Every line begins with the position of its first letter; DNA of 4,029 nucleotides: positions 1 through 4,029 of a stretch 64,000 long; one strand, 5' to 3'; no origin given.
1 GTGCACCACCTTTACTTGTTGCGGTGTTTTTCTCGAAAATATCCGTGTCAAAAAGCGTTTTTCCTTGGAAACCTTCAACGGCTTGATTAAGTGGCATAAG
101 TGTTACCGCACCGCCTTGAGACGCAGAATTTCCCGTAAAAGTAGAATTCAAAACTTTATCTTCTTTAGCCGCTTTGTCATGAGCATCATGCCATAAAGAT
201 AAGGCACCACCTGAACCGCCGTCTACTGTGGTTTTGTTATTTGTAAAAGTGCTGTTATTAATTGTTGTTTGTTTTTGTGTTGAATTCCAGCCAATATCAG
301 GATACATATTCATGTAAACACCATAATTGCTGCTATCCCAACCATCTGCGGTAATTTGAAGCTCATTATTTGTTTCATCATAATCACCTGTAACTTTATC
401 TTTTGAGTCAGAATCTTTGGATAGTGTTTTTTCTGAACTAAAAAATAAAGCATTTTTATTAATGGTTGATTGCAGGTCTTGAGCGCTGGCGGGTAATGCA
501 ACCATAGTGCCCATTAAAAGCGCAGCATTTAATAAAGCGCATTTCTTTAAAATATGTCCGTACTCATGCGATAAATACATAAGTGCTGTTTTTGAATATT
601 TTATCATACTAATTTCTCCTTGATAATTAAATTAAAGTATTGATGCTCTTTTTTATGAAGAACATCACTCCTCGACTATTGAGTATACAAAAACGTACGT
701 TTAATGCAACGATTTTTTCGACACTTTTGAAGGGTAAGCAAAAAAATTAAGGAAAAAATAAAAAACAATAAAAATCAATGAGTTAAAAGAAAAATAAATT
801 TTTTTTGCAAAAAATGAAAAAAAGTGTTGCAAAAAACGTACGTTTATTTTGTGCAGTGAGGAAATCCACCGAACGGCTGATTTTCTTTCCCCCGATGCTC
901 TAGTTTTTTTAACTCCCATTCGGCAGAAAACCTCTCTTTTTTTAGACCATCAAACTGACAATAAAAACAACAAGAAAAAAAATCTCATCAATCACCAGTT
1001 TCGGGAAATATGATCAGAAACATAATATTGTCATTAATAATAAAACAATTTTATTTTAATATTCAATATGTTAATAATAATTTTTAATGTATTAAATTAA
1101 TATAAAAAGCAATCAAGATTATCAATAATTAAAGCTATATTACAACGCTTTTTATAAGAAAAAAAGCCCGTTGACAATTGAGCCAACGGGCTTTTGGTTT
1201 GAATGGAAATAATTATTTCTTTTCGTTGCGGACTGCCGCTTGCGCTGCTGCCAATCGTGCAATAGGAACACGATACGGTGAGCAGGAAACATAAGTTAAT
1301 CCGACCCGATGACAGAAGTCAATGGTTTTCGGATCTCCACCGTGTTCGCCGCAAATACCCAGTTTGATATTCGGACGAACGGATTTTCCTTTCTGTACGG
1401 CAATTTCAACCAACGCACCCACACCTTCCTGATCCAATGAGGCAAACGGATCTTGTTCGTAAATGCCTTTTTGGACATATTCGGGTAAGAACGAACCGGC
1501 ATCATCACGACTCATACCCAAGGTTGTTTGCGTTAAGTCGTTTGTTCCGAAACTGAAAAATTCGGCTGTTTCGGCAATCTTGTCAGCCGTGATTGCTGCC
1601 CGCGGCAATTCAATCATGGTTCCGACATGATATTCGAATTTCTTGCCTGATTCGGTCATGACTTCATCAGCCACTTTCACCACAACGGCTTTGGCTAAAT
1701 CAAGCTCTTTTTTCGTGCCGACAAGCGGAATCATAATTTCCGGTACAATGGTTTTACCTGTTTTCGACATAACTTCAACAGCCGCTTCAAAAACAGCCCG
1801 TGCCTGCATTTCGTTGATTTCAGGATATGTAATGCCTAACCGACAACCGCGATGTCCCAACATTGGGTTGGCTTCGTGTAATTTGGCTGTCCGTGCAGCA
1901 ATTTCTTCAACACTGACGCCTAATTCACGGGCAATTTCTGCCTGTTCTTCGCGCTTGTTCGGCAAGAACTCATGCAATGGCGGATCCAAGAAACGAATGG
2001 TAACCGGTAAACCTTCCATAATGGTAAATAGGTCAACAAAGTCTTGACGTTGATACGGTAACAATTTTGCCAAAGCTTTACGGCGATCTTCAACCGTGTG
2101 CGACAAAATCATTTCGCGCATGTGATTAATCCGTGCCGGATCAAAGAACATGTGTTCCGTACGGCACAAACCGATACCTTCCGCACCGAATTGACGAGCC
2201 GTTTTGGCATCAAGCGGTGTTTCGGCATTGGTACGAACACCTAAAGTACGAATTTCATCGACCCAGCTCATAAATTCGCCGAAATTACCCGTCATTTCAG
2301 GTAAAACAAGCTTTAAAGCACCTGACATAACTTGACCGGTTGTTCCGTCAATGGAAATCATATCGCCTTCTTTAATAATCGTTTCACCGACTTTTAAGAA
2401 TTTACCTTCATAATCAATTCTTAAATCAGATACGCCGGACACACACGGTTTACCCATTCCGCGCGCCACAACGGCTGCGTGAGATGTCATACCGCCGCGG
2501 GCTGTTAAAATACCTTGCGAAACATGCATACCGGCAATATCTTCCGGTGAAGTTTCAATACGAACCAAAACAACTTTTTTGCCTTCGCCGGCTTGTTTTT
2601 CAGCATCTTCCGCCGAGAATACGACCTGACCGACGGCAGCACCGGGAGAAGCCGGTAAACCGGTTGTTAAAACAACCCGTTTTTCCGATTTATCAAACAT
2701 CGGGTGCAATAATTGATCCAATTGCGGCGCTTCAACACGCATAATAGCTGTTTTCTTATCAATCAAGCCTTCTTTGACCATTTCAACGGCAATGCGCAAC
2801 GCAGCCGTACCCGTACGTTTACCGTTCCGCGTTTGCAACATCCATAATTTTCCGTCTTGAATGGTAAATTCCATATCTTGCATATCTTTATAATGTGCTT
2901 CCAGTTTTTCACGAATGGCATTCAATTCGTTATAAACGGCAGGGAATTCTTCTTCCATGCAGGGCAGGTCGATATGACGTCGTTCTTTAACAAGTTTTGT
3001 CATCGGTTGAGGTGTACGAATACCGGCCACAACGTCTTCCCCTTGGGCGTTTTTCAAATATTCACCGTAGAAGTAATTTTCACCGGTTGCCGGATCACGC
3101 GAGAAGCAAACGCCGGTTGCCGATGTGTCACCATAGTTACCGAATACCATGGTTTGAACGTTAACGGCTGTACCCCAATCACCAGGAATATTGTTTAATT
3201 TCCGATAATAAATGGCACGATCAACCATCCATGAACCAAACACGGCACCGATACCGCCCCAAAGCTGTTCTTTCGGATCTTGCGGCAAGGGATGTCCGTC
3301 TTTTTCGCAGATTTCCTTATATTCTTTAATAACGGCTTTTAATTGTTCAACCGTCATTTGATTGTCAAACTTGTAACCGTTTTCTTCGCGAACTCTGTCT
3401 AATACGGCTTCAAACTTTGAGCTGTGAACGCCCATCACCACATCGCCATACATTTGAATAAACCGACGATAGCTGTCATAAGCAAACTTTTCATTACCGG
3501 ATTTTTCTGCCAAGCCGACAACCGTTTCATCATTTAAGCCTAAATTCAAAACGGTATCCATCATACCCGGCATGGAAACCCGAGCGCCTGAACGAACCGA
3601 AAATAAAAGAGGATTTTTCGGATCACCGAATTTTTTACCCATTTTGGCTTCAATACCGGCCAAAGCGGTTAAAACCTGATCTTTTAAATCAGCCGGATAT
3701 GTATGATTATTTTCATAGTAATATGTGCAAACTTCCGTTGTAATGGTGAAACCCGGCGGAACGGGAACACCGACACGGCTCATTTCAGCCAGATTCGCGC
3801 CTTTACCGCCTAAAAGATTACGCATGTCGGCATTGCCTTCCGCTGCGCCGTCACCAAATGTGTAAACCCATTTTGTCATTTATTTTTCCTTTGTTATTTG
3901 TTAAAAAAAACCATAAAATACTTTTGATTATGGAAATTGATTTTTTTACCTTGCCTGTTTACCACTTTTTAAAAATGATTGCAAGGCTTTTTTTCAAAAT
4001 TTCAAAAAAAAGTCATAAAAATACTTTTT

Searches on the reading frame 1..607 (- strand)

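Call 23: search_protein_families(library=pfam, proteins=[window:1-607:-], max_evalue=0.01)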
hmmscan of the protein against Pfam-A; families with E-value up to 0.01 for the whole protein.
window:1-607:- (202 aa): 1 family
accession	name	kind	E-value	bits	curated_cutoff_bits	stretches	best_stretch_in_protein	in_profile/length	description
PF02415.23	Chlam_PMP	-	2.3e-07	30.8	20.6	0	154-168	1-16/19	Chlamydia polymorphic membrane protein (Chlamydia_PMP) repeat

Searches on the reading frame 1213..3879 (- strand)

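Call 30: search_protein_families(library=pfam, proteins=[window:1213-3879:-], max_evalue=0.00001)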
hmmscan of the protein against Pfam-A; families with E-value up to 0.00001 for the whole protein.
window:1213-3879:- (888 aa): 3 families
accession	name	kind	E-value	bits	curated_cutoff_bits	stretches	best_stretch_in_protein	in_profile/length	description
PF02896.24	PEP-utilizers_C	-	4.9e-81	272.6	22.8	1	531-882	5-292/293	PEP-utilising enzyme, PEP-binding domain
PF01326.24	PPDK_N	-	1.8e-59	202.1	27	3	64-316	76-243/328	Pyruvate phosphate dikinase, AMP/ATP-binding domain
PF00391.29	PEP-utilizers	-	7.6e-25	86.8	23.1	1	434-515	3-72/72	PEP-utilising enzyme, mobile domain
